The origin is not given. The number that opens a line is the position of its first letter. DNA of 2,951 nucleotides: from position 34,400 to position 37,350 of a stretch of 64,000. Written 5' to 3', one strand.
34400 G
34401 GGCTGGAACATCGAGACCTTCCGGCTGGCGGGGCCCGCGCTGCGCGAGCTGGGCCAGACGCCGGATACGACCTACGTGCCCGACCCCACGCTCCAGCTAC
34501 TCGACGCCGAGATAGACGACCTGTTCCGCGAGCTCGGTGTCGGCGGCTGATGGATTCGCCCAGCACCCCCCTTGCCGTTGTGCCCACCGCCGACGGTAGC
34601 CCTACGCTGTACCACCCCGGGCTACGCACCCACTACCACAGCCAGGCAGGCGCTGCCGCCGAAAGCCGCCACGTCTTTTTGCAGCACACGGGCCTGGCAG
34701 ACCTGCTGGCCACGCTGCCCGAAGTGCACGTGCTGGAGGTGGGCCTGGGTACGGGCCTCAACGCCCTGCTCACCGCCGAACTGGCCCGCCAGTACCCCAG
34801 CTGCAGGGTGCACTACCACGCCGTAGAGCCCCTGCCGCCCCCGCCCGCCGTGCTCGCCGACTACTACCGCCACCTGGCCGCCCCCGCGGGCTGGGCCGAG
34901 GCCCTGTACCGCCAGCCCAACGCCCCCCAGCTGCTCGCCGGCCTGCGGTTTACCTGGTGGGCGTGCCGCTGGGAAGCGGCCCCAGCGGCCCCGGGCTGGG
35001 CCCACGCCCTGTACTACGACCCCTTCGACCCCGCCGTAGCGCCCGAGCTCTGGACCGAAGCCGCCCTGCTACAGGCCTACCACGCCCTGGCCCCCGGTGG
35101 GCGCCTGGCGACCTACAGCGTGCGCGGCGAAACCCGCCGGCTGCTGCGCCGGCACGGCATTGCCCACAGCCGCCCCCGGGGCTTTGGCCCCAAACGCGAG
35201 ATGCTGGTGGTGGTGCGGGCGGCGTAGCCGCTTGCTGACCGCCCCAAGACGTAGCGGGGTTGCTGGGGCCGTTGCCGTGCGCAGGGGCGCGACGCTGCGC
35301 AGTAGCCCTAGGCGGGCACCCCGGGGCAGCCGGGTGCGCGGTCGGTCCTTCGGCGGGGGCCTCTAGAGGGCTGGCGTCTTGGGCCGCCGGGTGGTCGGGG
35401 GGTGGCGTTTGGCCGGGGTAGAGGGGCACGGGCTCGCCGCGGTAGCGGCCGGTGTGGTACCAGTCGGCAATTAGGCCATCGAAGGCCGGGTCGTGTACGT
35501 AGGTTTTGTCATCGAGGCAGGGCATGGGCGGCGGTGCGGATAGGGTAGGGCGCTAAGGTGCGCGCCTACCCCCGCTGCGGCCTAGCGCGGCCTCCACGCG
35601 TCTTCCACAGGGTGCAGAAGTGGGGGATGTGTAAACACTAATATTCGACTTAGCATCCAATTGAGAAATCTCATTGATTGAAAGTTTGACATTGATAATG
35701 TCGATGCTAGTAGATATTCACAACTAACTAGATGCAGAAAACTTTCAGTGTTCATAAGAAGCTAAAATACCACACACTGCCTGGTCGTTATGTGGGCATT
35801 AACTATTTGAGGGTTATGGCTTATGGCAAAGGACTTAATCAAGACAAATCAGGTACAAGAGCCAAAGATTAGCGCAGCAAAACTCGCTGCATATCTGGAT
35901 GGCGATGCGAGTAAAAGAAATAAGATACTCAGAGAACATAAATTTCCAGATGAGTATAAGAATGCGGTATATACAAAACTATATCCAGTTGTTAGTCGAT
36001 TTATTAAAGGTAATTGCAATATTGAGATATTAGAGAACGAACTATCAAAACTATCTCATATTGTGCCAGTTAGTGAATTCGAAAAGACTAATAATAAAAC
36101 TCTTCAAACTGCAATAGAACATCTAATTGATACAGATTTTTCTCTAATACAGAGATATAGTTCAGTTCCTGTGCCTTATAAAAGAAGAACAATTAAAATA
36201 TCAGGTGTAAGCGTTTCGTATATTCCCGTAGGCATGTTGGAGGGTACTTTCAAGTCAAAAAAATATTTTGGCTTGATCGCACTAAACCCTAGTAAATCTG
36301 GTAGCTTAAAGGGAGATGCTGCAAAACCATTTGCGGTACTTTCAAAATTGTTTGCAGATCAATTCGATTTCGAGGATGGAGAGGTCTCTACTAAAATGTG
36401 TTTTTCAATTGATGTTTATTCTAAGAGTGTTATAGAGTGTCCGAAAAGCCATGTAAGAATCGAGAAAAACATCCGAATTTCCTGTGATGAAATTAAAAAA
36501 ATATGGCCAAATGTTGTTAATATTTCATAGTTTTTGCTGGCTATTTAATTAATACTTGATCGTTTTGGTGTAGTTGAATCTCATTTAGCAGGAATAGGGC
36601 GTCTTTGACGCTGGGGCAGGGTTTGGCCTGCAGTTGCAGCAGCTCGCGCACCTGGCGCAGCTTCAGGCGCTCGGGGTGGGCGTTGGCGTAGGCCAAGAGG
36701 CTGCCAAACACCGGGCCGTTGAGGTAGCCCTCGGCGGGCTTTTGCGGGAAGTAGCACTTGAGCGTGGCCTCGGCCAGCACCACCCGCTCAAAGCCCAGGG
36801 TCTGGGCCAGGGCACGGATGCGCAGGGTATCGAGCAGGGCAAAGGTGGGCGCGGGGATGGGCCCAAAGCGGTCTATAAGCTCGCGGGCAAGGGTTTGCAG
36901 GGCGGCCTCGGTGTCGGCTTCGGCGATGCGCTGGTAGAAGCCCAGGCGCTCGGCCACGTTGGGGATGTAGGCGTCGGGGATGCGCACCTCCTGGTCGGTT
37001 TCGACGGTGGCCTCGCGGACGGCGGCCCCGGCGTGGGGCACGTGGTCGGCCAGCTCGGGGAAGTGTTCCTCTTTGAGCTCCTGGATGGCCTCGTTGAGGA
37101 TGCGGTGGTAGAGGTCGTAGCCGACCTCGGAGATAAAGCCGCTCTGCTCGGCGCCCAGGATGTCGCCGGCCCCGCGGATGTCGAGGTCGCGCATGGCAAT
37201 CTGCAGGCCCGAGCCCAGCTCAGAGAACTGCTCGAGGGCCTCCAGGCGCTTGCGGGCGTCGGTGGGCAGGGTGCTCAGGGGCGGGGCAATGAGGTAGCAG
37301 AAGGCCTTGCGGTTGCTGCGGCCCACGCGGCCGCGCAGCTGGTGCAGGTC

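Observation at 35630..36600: About 1 kb AT-rich island carrying a single orphan 235-aa gene between core genes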

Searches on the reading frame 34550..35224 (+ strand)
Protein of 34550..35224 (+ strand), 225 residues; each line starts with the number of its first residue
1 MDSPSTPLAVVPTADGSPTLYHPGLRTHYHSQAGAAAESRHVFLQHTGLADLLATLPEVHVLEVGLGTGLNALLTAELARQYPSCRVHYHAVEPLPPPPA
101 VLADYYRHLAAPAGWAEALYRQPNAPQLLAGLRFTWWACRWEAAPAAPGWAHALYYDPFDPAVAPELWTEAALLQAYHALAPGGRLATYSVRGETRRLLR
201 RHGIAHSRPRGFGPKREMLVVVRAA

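Call 78: search_protein_families(library=ncbifam, proteins=[window:34550-35224:+], max_evalue=0.001)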
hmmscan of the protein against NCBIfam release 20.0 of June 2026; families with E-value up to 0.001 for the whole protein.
window:34550-35224:+ (225 aa): 3 families
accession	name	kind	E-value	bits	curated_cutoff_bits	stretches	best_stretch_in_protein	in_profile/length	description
NF033855.1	tRNA_MNMC2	equivalog_domain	4e-42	144.5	136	1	21-222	2-207/209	tRNA (5-methylaminomethyl-2-thiouridine)(34)-methyltransferase MnmC2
NF002480.1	PRK01747.1-1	equivalog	7.2e-27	94.1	540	1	29-221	22-225/645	bifunctional tRNA (5-methylaminomethyl-2-thiouridine)(34)-methyltransferase MnmC2/FAD-dependent 5-carboxymethylaminomethyl-2-thiouridine(34)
NF002481.1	PRK01747.1-2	equivalog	4.3e-11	42.3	600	2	26-113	14-98/611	bifunctional tRNA (5-methylaminomethyl-2-thiouridine)(34)-methyltransferase MnmC2/FAD-dependent 5-carboxymethylaminomethyl-2-thiouridine(34)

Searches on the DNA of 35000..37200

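Call 81: search_rna_families(source=window, start=35000, end=37200, threshold=evalue, max_evalue=1)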
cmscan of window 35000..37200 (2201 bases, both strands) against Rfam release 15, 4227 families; matches with E-value up to 1: 0.
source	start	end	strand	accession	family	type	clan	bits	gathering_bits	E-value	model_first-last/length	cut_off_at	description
